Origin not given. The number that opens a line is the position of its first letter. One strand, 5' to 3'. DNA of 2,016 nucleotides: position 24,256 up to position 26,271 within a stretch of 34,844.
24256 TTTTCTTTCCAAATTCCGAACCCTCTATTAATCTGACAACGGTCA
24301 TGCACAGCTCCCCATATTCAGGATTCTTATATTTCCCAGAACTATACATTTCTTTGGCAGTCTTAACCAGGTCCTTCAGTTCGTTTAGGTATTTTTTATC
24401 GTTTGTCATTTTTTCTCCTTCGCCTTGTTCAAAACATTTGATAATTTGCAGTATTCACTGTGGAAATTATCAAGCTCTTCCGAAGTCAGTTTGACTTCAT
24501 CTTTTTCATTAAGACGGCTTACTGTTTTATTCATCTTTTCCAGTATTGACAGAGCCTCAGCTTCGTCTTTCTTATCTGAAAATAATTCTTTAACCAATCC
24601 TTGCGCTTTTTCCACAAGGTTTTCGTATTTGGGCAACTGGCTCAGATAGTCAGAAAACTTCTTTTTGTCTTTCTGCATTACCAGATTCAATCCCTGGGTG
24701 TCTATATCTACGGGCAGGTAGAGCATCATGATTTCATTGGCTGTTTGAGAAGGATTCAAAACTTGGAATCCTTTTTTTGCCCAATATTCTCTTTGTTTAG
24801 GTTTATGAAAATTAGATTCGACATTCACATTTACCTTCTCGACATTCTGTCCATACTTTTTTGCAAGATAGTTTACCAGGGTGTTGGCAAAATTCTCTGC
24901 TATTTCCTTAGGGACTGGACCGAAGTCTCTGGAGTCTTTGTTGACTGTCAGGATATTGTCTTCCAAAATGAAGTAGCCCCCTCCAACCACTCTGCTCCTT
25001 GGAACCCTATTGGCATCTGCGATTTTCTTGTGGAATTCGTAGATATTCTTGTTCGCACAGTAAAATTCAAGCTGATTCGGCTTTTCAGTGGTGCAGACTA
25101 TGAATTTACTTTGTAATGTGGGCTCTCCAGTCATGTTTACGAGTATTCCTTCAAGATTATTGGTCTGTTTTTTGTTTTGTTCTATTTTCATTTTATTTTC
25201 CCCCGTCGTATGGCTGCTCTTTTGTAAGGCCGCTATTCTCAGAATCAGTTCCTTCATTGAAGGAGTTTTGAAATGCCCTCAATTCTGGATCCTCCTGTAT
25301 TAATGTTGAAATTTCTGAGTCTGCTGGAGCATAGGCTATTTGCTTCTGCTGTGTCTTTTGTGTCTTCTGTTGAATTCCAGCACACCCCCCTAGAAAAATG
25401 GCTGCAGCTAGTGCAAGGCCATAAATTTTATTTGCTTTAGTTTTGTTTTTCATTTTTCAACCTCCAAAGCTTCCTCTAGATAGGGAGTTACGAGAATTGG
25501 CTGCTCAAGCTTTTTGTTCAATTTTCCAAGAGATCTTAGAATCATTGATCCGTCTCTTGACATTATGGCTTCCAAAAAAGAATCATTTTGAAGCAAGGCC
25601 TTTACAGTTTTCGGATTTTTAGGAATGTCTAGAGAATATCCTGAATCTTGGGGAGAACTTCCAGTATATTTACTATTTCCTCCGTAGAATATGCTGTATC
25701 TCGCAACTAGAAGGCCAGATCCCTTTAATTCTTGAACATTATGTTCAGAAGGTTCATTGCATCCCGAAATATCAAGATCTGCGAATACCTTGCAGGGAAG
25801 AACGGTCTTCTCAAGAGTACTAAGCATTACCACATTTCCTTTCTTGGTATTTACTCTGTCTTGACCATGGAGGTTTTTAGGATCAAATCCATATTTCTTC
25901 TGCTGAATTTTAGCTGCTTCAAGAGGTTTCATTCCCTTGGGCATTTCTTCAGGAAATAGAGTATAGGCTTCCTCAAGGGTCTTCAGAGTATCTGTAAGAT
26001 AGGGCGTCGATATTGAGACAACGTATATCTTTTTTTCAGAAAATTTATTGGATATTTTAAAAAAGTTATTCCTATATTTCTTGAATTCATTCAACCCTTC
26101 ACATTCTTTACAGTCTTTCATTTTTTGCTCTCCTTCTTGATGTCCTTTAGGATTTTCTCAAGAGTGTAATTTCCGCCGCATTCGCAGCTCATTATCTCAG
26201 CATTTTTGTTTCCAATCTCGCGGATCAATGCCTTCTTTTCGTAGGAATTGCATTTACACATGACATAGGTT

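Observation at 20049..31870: About 12-kb ORFan island of translationally coupled operons driven by copies of one promoter module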

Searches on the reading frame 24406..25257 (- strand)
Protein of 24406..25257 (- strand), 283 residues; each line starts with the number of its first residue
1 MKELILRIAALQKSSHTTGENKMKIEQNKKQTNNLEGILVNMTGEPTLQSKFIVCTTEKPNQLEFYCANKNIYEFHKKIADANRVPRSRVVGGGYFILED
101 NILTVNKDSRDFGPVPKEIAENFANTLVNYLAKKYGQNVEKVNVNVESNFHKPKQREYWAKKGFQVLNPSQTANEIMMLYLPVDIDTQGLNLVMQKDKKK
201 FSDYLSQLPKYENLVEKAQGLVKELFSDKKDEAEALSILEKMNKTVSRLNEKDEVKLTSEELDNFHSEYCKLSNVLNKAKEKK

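Call 4: search_protein_families(library=pfam, max_evalue=0.1, proteins=[window:24406-25257:-])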
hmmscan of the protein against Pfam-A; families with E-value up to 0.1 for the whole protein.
window:24406-25257:- (283 aa): 1 family
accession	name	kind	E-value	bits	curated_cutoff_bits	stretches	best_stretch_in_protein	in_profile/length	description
PF10502.14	Peptidase_S26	-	0.039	14.4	22.9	1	83-118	122-157/168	Signal peptidase, peptidase S26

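Call 18: search_protein_families(library=phrogs, max_evalue=0.01, proteins=[window:24406-25257:-])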
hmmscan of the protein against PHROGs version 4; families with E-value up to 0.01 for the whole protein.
window:24406-25257:- (283 aa): 0 families

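Call 19: search_protein_families(library=padloc, max_evalue=0.01, proteins=[window:24406-25257:-])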
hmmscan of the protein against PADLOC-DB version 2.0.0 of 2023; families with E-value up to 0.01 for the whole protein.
window:24406-25257:- (283 aa): 0 families

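Call 55: search_protein_families(library=ncbifam, max_evalue=0.01, proteins=[window:24406-25257:-])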
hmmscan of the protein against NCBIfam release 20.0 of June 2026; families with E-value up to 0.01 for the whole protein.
window:24406-25257:- (283 aa): 1 family
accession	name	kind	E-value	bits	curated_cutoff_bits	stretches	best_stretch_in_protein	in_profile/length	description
TIGR02227.1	sigpep_I_bact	equivalog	0.0069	16.3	47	0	78-118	115-148/162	signal peptidase I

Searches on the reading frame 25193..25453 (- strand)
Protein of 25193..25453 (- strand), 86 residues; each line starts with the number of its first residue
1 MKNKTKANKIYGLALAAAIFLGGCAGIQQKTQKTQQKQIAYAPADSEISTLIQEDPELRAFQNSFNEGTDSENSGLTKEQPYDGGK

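Call 4: search_protein_families(library=pfam, max_evalue=0.1, proteins=[window:25193-25453:-])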
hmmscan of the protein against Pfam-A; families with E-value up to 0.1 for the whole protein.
window:25193-25453:- (86 aa): 1 family
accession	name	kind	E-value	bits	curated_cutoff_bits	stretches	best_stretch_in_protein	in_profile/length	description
PF20555.3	DUF6767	-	0.041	14.1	27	1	39-62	22-45/57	Domain of unknown function (DUF6767)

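Call 18: search_protein_families(library=phrogs, max_evalue=0.01, proteins=[window:25193-25453:-])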
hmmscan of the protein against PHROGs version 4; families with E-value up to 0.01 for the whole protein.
window:25193-25453:- (86 aa): 0 families

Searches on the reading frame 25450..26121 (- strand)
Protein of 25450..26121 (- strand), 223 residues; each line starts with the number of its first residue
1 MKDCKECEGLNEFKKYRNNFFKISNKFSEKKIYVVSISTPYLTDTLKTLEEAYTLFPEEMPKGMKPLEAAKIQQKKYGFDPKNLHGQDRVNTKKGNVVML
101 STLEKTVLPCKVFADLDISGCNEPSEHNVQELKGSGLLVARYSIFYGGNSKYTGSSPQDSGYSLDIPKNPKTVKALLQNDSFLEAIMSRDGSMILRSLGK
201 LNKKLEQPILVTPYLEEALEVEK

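Call 4: search_protein_families(library=pfam, max_evalue=0.1, proteins=[window:25450-26121:-])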
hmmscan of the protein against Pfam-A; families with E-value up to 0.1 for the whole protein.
window:25450-26121:- (223 aa): 0 families

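Call 18: search_protein_families(library=phrogs, max_evalue=0.01, proteins=[window:25450-26121:-])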
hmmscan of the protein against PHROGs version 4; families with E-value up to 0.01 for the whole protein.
window:25450-26121:- (223 aa): 0 families

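Call 19: search_protein_families(library=padloc, max_evalue=0.01, proteins=[window:25450-26121:-])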
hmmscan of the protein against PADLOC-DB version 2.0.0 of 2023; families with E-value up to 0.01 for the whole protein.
window:25450-26121:- (223 aa): 0 families

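Call 48: find_homologous_proteins(query=window:25450-26121:-, max_evalue=0.001)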
Query window:25450-26121:- (223 aa): 27 proteins with E <= 0.001 among 307 candidates.
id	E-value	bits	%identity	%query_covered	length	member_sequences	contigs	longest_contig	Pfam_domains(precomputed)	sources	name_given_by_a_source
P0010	2.9e-143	493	100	100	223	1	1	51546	-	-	-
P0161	1.8e-84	301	64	100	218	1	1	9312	-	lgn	-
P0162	8.6e-78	279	58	100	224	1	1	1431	-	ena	-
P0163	1.4e-75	272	62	95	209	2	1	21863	-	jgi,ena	-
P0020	9.5e-37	145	45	88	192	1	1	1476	-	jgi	jgi:hypothetical protein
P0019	2.6e-36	144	46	86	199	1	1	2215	-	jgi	-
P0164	2.7e-36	143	46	86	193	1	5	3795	-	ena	-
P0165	5.2e-35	139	43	84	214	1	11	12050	-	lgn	-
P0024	7.1e-35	139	44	83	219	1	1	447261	-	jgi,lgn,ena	-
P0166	7.4e-35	139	49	68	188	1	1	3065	-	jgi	jgi:hypothetical protein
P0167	2.9e-34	137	43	90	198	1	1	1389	-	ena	-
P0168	4.2e-34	136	43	84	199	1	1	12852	-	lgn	-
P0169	5.5e-34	136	44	87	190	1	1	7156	-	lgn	-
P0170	1.4e-33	135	43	90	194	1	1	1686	-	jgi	jgi:hypothetical protein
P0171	2.1e-33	134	41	88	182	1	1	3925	-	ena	-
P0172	2.2e-33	134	43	85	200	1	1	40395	-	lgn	-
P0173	1.2e-32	132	44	89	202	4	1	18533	-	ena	-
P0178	8.9e-18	83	36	83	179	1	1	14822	-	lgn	-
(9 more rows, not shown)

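Call 49: find_encoding_contigs(protein=P0163, flank=10000, max_places=2)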
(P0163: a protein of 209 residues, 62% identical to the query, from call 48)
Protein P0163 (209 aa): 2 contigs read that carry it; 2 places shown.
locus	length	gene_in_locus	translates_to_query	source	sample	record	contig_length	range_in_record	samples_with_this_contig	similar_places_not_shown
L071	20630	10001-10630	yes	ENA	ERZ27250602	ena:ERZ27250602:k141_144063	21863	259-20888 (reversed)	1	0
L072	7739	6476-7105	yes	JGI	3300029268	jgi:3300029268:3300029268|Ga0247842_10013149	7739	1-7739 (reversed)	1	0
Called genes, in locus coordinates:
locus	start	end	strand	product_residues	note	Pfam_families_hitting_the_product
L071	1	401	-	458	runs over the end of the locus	?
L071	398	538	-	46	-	-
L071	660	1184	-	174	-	-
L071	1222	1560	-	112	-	-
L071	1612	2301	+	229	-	PF01902:Diphthami_syn_2_N, PF28410:Diphthami_syn_2_C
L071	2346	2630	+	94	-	-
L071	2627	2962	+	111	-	-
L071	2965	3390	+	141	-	PF03013:Pyr_excise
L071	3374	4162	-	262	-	PF01510:Amidase_2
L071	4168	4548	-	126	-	-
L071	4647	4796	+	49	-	-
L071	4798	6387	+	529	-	PF00069:Pkinase, PF07714:PK_Tyr_Ser-Thr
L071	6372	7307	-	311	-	PF04014:MazE_antitoxin (weak)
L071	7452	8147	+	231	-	-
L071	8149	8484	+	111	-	-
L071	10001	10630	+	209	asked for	-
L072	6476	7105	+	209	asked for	-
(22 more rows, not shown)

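Call 55: search_protein_families(library=ncbifam, max_evalue=0.01, proteins=[window:25450-26121:-])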
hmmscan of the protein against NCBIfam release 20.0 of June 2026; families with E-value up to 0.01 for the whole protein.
window:25450-26121:- (223 aa): 0 families

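Call 58: predict_structure(alignment_id=A3)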
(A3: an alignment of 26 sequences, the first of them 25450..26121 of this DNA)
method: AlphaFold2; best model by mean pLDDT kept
length: 223 residues; sequences in the alignment: 26
mean_pLDDT: 90.2   pTM: 0.85
mean pLDDT of the five models: 90.2, 89.6, 87.6, 86.7, 86.6
residues with pLDDT >= 90: 148; 70-90: 64; 50-70: 7; < 50: 4
segments of 3 or more residues with pLDDT < 50: 1-4
pLDDT, mean of each block of 10 residues (from residue 1): 53 75 80 95 89 88 89 79 92 97 88 95 95 97 94 96 96 98 97 98 98 98 83
secondary structure, 60 per line:
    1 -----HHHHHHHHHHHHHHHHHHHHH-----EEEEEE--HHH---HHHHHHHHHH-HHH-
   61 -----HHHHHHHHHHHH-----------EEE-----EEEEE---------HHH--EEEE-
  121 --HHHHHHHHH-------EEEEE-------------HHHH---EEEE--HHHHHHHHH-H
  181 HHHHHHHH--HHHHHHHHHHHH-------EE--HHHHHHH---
elements in order: H6-26 E32-37 H46-55 H66-77 E89-91 E97-101 E116-119 H123-131 E139-143 H157-160 E164-167 H170-178 H180-188 H191-202 H214-220

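Call 60: fold_search(model_id=the predicted structure, library=pdb)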
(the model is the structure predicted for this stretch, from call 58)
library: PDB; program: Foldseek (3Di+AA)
matches with E <= 10: 837; with E <= 0.001: 0
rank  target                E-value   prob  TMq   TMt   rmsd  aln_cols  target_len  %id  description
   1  1f60_A                3.5e-02  0.20  0.19  0.11  12.6       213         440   11  CRYSTAL STRUCTURE OF THE YEAST ELONGATION FACTOR COMPLEX EEF1A:EEF1BA (released 2000-07-04)
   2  5bj4_A                3.8e-02  0.21  0.27  0.18  14.0       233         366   10  THERMUS THERMOPHILUS ASPARTATE AMINOTRANSFERASE TETRA MUTANT 2 (released 2003-09-02)
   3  6amb_A                4.0e-02  0.28  0.26  0.32  10.3       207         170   10  Crystal Structure of the Afadin RA1 domain in complex with HRAS (released 2017-11-01)
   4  5imq_B                6.3e-02  0.23  0.25  0.13  11.6       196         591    9  Structure of ribosome bound to cofactor at 3.8 angstrom resolution (released 2016-05-18)
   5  5hvm_A                7.2e-02  0.30  0.32  0.20  12.4       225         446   14  Structure of Aspergillus fumigatus trehalose-6-phosphate synthase A in complex with UDP and validoxylamine A (released 2017-05-03)
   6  5hvm_B                8.1e-02  0.23  0.31  0.19  13.7       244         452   12  Structure of Aspergillus fumigatus trehalose-6-phosphate synthase A in complex with UDP and validoxylamine A (released 2017-05-03)
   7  6dzs_B                8.7e-02  0.28  0.22  0.13  11.2       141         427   11  Mycobacterial homoserine dehydrogenase ThrA in complex with NADP (released 2018-07-18)
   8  4zhu_A                9.3e-02  0.47  0.28  0.39   9.5       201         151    9  Crystal structure of a bacterial repressor protein (released 2016-04-27)
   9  5hvo_A                9.9e-02  0.23  0.33  0.20  14.3       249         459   16  Structure of Aspergillus fumigatus trehalose-6-phosphate synthase B in complex with UDP and validoxylamine A (released 2017-05-03)
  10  5hvo_B                1.1e-01  0.21  0.30  0.19  13.4       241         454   15  Structure of Aspergillus fumigatus trehalose-6-phosphate synthase B in complex with UDP and validoxylamine A (released 2017-05-03)
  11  6oxm_A                1.1e-01  0.12  0.24  0.16  14.0       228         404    8  Crystal structure of L,L-diaminopimelate aminotransferase (DapL) from Verrucomicrobium spinosum (released 2020-07-01)
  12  4zhy_A                1.3e-01  0.30  0.25  0.35   9.2       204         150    9  Crystal structure of a bacterial signalling complex (released 2016-04-27)
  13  7v2l_B                1.3e-01  0.13  0.20  0.20  13.5       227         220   15  T.thermophilus 30S ribosome with KsgA, class K1k2 (released 2022-04-06)
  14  6jbr_A                1.4e-01  0.21  0.31  0.18  12.6       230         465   13  Tps1/UDP/T6P complex (released 2019-12-04)
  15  3eaf                  1.4e-01  0.11  0.23  0.15  18.6       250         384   12  Crystal structure of ABC transporter, substrate binding protein Aeropyrum pernix (released 2008-09-09)
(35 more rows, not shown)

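Call 63: find_encoding_contigs(protein=P0172, flank=8000, max_places=1)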
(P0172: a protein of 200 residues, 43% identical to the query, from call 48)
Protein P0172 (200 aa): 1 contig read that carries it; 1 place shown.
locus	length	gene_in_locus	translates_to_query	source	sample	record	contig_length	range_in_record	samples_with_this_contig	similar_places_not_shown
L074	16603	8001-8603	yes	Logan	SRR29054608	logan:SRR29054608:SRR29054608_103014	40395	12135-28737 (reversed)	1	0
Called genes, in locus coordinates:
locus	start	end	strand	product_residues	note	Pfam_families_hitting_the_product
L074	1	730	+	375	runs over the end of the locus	PF00465:Fe-ADH, PF13685:Fe-ADH_2, PF01761:DHQ_synthase, PF24621:DHQS_C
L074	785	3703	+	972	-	PF02463:SMC_N, PF13175:AAA_15 (weak), PF13304:AAA_21 (faint), PF13476:AAA_23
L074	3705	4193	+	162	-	PF12570:DUF3750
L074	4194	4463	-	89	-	PF01817:CM_2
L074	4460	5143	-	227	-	PF01351:RNase_HII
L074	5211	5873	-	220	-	-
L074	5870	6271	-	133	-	-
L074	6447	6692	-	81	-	-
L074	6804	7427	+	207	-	PF13521:AAA_28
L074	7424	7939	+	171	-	-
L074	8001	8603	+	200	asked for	-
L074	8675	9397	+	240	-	PF01047:MarR (faint), PF01978:TrmB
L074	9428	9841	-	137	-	PF03692:CxxCxxCC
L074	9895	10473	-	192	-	PF00561:Abhydrolase_1 (faint), PF06821:Ser_hydrolase, PF12697:Abhydrolase_6 (faint)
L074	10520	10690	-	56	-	-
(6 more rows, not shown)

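Call 64: find_encoding_contigs(protein=P0173, flank=8000, max_places=1)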
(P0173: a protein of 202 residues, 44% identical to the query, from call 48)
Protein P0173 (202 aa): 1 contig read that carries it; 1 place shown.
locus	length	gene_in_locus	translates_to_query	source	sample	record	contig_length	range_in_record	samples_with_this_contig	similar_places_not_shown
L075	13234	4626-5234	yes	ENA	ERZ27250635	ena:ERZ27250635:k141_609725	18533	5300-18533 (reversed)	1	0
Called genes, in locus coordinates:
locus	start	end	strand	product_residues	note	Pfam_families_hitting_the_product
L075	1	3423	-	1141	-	?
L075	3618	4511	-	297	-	PF04014:MazE_antitoxin (weak)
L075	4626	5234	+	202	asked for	-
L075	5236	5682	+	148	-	-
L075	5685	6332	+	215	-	-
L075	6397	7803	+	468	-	PF01636:APH (faint)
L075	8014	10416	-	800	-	PF05048:NosD (weak), PF19077:Big_13 (faint)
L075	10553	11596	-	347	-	-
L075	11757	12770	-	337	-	-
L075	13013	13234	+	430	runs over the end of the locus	PF01943:Polysacc_synt, PF13440:Polysacc_synt_3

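Call 65: find_encoding_contigs(protein=P0178, flank=8000, max_places=1)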
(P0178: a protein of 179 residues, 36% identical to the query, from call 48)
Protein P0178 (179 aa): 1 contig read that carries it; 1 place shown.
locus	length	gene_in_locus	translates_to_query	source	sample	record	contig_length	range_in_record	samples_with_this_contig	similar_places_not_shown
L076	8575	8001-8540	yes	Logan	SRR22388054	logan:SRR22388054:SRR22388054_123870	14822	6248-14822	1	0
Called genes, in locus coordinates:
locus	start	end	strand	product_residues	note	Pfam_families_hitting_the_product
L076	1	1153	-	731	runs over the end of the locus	PF10017:Methyltransf_33 (weak)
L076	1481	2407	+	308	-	-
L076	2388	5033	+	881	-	-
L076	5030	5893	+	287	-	-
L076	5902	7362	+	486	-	-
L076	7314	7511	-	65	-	-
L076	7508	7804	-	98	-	-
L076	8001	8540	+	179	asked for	-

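Call 67: fold_search(model_id=the predicted structure, library=viral)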
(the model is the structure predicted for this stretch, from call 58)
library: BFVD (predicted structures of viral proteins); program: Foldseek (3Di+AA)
matches with E <= 10: 341; with E <= 0.001: 0
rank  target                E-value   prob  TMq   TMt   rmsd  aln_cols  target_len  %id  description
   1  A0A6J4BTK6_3          3.1e-02  0.33  0.29  0.07  14.6       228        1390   13  (no name in the UniProt tables at hand)
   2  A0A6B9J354            3.8e-02  0.18  0.24  0.17  14.9       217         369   10  Glycosyltransferase [Rhizobium phage RL2RES]
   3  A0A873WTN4            6.7e-02  0.28  0.22  0.24  12.4       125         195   18  (no name in the UniProt tables at hand)
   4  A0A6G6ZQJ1            7.1e-02  0.16  0.26  0.09  15.0       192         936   12  (no name in the UniProt tables at hand)
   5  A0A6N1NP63            1.3e-01  0.18  0.30  0.30  10.2       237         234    8  Putative ORFan [Tupanvirus deep ocean]
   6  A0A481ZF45            1.3e-01  0.16  0.25  0.30  10.3       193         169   12  Ras family GTPase [Pithovirus LCPAC403]
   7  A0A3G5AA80            1.9e-01  0.14  0.27  0.29   9.4       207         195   10  Uncharacterized protein [Hyperionvirus sp.]
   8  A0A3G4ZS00            2.6e-01  0.12  0.29  0.24  11.7       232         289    8  Glycosyltransferase [Dasosvirus sp.]
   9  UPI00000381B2         2.6e-01  0.12  0.29  0.18  16.1       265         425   10  (no name look-up for this kind of identifier)
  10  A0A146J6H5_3          2.6e-01  0.12  0.27  0.07  16.9       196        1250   12  (no name in the UniProt tables at hand)
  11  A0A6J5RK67            2.7e-01  0.07  0.19  0.09  15.9       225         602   11  HNHc domain containing protein [uncultured Caudovirales phage]
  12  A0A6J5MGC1            2.9e-01  0.13  0.17  0.27  13.7       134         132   10  Uncharacterized protein [uncultured Caudovirales phage]
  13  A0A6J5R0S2            2.9e-01  0.10  0.18  0.19  12.7       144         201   15  AdoMet_MTases domain containing protein [uncultured Caudovirales phage]
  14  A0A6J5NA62            2.9e-01  0.09  0.25  0.19  13.1       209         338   11  RfaG Glycosyltransferase [uncultured Caudovirales phage]
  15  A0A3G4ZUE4            3.3e-01  0.11  0.23  0.16  14.3       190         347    6  Uncharacterized protein [Barrevirus sp.]
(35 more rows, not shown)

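Call 91: search_solved_structures(query=A3, max_evalue=10)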
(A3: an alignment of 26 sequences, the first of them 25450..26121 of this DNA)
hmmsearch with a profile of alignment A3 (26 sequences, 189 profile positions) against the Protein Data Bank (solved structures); distinct sequences matched with E-value up to 10: 1.
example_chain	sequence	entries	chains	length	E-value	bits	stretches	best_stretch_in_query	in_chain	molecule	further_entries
8ab6_A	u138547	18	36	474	0.0026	20.8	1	131-175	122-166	YALI0A14806p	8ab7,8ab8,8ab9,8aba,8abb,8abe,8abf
